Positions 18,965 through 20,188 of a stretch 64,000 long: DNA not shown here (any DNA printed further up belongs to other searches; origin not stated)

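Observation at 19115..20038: Unusual tripartite rhodanese–XRE HTH–cupin protein ending the encapsulin operon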

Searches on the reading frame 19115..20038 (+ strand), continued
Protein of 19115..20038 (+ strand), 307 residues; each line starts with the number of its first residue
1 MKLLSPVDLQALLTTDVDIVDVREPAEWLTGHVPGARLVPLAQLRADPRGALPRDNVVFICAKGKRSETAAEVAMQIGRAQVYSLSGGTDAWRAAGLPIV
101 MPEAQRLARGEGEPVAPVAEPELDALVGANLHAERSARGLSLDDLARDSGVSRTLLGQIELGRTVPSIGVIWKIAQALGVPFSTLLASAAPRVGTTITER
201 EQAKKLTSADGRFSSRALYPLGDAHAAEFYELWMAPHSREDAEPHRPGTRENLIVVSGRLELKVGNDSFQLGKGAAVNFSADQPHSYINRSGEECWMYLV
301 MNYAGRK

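Call 50: search_protein_families(library=pfam, proteins=[P0132, P0239, P0164, P0145, P0197, P0176, P0121, P0131, P0177, P0129], max_evalue=0.001)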
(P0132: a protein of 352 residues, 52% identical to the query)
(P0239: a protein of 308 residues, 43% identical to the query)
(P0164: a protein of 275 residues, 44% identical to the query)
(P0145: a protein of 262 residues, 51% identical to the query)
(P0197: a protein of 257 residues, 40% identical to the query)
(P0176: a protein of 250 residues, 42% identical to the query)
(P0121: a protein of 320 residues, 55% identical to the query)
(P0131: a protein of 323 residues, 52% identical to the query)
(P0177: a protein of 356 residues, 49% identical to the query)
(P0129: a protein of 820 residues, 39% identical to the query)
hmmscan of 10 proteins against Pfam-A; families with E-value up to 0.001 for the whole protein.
P0132 (352 aa): 5 families
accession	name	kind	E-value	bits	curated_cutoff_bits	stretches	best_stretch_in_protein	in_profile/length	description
PF01381.28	HTH_3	-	1.2e-13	51.3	23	1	176-228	1-53/55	Helix-turn-helix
PF07883.17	Cupin_2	-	1.7e-12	47.3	27.2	1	286-344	11-69/70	Cupin domain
PF13560.12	HTH_31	-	1.9e-10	41.3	27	1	172-226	2-57/64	Helix-turn-helix domain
PF12844.13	HTH_19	-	1.6e-08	34.8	30.2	1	173-231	1-59/64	Helix-turn-helix domain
PF13443.12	HTH_26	-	1.5e-05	25.6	22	1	175-230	1-57/63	Cro/C1-type HTH DNA-binding domain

P0239 (308 aa): 5 families
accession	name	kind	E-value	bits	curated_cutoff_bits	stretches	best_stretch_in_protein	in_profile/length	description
PF01381.28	HTH_3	-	4.1e-14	52.8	23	1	133-187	1-55/55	Helix-turn-helix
PF07883.17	Cupin_2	-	1.3e-10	41.3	27.2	1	234-300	4-68/70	Cupin domain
PF13560.12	HTH_31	-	3e-08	34.3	27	1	130-183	3-57/64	Helix-turn-helix domain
PF13443.12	HTH_26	-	1.7e-05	25.4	22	1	133-188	2-58/63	Cro/C1-type HTH DNA-binding domain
PF12844.13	HTH_19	-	0.00031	21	30.2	1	131-188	2-59/64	Helix-turn-helix domain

P0164 (275 aa): 8 families
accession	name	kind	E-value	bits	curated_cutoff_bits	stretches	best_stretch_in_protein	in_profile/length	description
PF07883.17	Cupin_2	-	9.8e-13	48.1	27.2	1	212-268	14-68/70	Cupin domain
PF01381.28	HTH_3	-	1.5e-12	47.8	23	1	102-156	1-55/55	Helix-turn-helix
PF13560.12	HTH_31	-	5.2e-08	33.5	27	1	98-153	2-58/64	Helix-turn-helix domain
PF02311.25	AraC_binding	-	3.5e-06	27.2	21.1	1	199-260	3-65/135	AraC-like ligand binding domain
PF12844.13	HTH_19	-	5.2e-05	23.5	30.2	1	99-156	1-58/64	Helix-turn-helix domain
PF13443.12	HTH_26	-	7.9e-05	23.3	22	1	102-157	2-58/63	Cro/C1-type HTH DNA-binding domain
PF05899.18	Cupin_3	-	0.00049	20.2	23.5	1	217-252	24-60/74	EutQ-like cupin domain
PF13413.12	HTH_25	-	0.00077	19.7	24.6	0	101-134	1-34/62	Helix-turn-helix domain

P0145 (262 aa): 7 families
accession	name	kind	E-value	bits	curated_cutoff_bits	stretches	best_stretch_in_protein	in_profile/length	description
PF01381.28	HTH_3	-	5.1e-13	49.3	23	1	88-138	3-53/55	Helix-turn-helix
PF07883.17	Cupin_2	-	8.4e-11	41.9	27.2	1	195-253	10-68/70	Cupin domain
PF13560.12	HTH_31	-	2.4e-09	37.8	27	1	83-138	3-59/64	Helix-turn-helix domain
PF12844.13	HTH_19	-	1.3e-08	35.1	30.2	1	86-136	4-54/64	Helix-turn-helix domain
PF00483.29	NTP_transferase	-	5.9e-08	33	21.2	1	9-78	2-69/245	Nucleotidyl transferase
PF02311.25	AraC_binding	-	3.1e-06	27.4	21.1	1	208-258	28-77/135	AraC-like ligand binding domain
PF13443.12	HTH_26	-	0.00061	20.4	22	0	86-138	2-55/63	Cro/C1-type HTH DNA-binding domain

P0197 (257 aa): 7 families
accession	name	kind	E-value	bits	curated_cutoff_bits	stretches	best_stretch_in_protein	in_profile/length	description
PF07883.17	Cupin_2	-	5.6e-12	45.6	27.2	1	190-248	12-68/70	Cupin domain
PF01381.28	HTH_3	-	6.8e-12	45.7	23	1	82-136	1-55/55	Helix-turn-helix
PF13560.12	HTH_31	-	1.9e-08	35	27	1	78-132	2-57/64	Helix-turn-helix domain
PF02311.25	AraC_binding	-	6.9e-06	26.3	21.1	1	183-245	7-70/135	AraC-like ligand binding domain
PF12844.13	HTH_19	-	2.5e-05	24.5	30.2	1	81-126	3-48/64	Helix-turn-helix domain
PF13413.12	HTH_25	-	3.2e-05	24.1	24.6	1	82-111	2-31/62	Helix-turn-helix domain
PF13443.12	HTH_26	-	0.00039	21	22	1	81-141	1-62/63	Cro/C1-type HTH DNA-binding domain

P0176 (250 aa): 5 families
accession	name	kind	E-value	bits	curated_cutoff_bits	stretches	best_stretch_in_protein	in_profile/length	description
PF01381.28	HTH_3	-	1.9e-13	50.6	23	1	72-126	1-55/55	Helix-turn-helix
PF07883.17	Cupin_2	-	1.2e-12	47.7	27.2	1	173-240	4-69/70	Cupin domain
PF13560.12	HTH_31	-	6.4e-07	30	27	1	70-121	4-56/64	Helix-turn-helix domain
PF12844.13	HTH_19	-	3.8e-06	27.2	30.2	1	71-121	3-53/64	Helix-turn-helix domain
PF02311.25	AraC_binding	-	0.00014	22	21.1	1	184-231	18-65/135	AraC-like ligand binding domain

P0121 (320 aa): 5 families
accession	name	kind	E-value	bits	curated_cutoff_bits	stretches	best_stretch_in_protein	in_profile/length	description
PF00581.25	Rhodanese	-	8.2e-17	62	22.2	1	7-95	2-101/102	Rhodanese-like domain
PF01381.28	HTH_3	-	2e-13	50.6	23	1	145-196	1-52/55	Helix-turn-helix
PF07883.17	Cupin_2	-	1.1e-10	41.4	27.2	1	254-312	10-68/70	Cupin domain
PF13560.12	HTH_31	-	1.9e-08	34.9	27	1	142-195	3-57/64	Helix-turn-helix domain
PF12844.13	HTH_19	-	3.4e-05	24.1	30.2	1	142-195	1-54/64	Helix-turn-helix domain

P0131 (323 aa): 5 families
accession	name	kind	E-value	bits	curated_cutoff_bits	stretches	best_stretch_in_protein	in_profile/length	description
PF00581.25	Rhodanese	-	1.4e-19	70.9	22.2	1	5-96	1-101/102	Rhodanese-like domain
PF01381.28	HTH_3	-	5.3e-13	49.2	23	1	136-188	1-53/55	Helix-turn-helix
PF13560.12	HTH_31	-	5.5e-10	39.8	27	1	132-186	2-57/64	Helix-turn-helix domain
PF12844.13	HTH_19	-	1.5e-08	34.9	30.2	1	133-191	1-59/64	Helix-turn-helix domain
PF13443.12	HTH_26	-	0.00044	20.9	22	1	135-191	1-58/63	Cro/C1-type HTH DNA-binding domain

P0177 (356 aa): 5 families
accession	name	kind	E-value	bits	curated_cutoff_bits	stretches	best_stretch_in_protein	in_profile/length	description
PF01381.28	HTH_3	-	8.4e-14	51.8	23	1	41-93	1-53/55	Helix-turn-helix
PF13560.12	HTH_31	-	4.8e-11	43.2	27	1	40-90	5-56/64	Helix-turn-helix domain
PF12844.13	HTH_19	-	9.4e-06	25.9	30.2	1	40-96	3-59/64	Helix-turn-helix domain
PF13443.12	HTH_26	-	1.7e-05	25.4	22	1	40-97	1-59/63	Cro/C1-type HTH DNA-binding domain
PF17900.6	Peptidase_M1_N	-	0.00068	20.2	25.8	1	295-342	2-49/186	Peptidase M1 N-terminal domain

P0129 (820 aa): 2 families
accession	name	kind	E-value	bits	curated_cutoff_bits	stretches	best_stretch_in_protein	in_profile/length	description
PF00581.25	Rhodanese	-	6.3e-120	393.1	22.2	6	472-560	5-101/102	Rhodanese-like domain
PF14566.11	PTPlike_phytase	-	0.00057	20.4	27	0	763-795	124-157/158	Inositol hexakisphosphate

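Call 55: find_encoding_contigs(protein=P0091, flank=6000, max_places=2)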
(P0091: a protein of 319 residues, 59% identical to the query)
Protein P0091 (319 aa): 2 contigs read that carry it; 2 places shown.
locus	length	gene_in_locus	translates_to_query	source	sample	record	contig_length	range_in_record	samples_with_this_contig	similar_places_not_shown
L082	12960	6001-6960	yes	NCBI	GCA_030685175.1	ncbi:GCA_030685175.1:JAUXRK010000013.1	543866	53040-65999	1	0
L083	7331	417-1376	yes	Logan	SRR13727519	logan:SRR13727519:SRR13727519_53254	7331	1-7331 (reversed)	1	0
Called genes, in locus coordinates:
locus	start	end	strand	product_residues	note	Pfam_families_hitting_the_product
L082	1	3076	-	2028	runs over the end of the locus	PF01833:TIG, PF25021:TEN_NHL (faint)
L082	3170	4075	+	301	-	PF19307:SrpI-like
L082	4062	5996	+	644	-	PF00266:Aminotran_5, PF00155:Aminotran_1_2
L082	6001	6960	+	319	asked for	PF00581:Rhodanese, PF12844:HTH_19, PF13560:HTH_31, PF01381:HTH_3, PF07883:Cupin_2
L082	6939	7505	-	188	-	PF07681:DoxX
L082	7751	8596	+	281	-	-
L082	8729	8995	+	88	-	PF13453:Zn_ribbon_TFIIB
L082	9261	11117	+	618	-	PF13576:Pentapeptide_3 (faint), PF00805:Pentapeptide, PF13599:Pentapeptide_4, PF00805:Pentapeptide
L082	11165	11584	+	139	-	-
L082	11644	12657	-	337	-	-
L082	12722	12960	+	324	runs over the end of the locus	PF00069:Pkinase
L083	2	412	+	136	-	?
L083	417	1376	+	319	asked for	PF00581:Rhodanese, PF12844:HTH_19, PF13560:HTH_31, PF01381:HTH_3, PF07883:Cupin_2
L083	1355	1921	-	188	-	PF07681:DoxX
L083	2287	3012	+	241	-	-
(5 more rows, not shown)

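Call 56: find_encoding_contigs(protein=P0027, flank=8000, max_places=3)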
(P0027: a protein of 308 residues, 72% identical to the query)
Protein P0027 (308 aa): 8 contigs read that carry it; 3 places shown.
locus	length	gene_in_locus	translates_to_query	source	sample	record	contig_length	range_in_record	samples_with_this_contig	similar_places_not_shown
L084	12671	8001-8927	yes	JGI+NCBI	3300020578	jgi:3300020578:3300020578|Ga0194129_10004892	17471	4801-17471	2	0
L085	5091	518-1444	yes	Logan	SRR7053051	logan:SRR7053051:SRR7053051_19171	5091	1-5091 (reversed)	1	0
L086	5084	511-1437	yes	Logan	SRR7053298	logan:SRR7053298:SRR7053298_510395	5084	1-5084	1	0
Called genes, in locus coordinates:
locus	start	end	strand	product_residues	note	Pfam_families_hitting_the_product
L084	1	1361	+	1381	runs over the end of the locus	PF24681:Kelch_KLHDC2_KLHL20_DRC7, PF24981:Beta-prop_ATRN-LZTR1 (weak), PF13415:Beta-prop_FBX42, PF24981:Beta-prop_ATRN-LZTR1 (weak), PF13415:Beta-prop_FBX42, PF24681:Kelch_KLHDC2_KLHL20_DRC7, PF13415:Beta-prop_FBX42 (weak), PF24681:Kelch_KLHDC2_KLHL20_DRC7, +1 more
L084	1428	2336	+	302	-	-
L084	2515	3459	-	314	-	PF01553:Acyltransferase, PF03982:DAGAT (weak)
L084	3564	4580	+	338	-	PF00561:Abhydrolase_1 (weak)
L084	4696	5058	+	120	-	-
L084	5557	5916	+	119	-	-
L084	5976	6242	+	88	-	-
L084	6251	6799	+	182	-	-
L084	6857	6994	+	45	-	-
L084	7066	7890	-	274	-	PF05721:PhyH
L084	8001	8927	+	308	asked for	PF00581:Rhodanese, PF01381:HTH_3, PF12844:HTH_19, PF13443:HTH_26 (weak), PF13560:HTH_31, PF07883:Cupin_2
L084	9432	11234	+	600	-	PF01590:GAF, PF13185:GAF_2, PF13492:GAF_3, PF01590:GAF, PF00512:HisKA, PF02518:HATPase_c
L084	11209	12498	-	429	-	PF07690:MFS_1, PF00083:Sugar_tr, PF03137:OATP (weak)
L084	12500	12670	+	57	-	?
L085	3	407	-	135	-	?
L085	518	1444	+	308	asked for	PF00581:Rhodanese, PF01381:HTH_3, PF12844:HTH_19, PF13443:HTH_26 (weak), PF13560:HTH_31, PF07883:Cupin_2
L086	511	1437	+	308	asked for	PF00581:Rhodanese, PF01381:HTH_3, PF12844:HTH_19, PF13443:HTH_26 (weak), PF13560:HTH_31, PF07883:Cupin_2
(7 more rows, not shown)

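Call 76: find_encoding_contigs(protein=P0068, flank=4000, max_places=2)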
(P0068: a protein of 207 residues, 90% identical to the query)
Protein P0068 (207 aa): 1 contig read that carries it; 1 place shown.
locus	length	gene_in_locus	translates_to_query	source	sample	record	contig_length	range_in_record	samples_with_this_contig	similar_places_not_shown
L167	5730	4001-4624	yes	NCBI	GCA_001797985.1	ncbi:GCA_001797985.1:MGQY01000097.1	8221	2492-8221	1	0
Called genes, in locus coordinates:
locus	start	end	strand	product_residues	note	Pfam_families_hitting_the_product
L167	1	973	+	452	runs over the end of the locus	PF00150:Cellulase (weak), PF18564:Glyco_hydro_5_C (weak)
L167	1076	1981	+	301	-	PF19307:SrpI-like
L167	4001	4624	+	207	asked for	PF13560:HTH_31, PF01381:HTH_3, PF12844:HTH_19, PF07883:Cupin_2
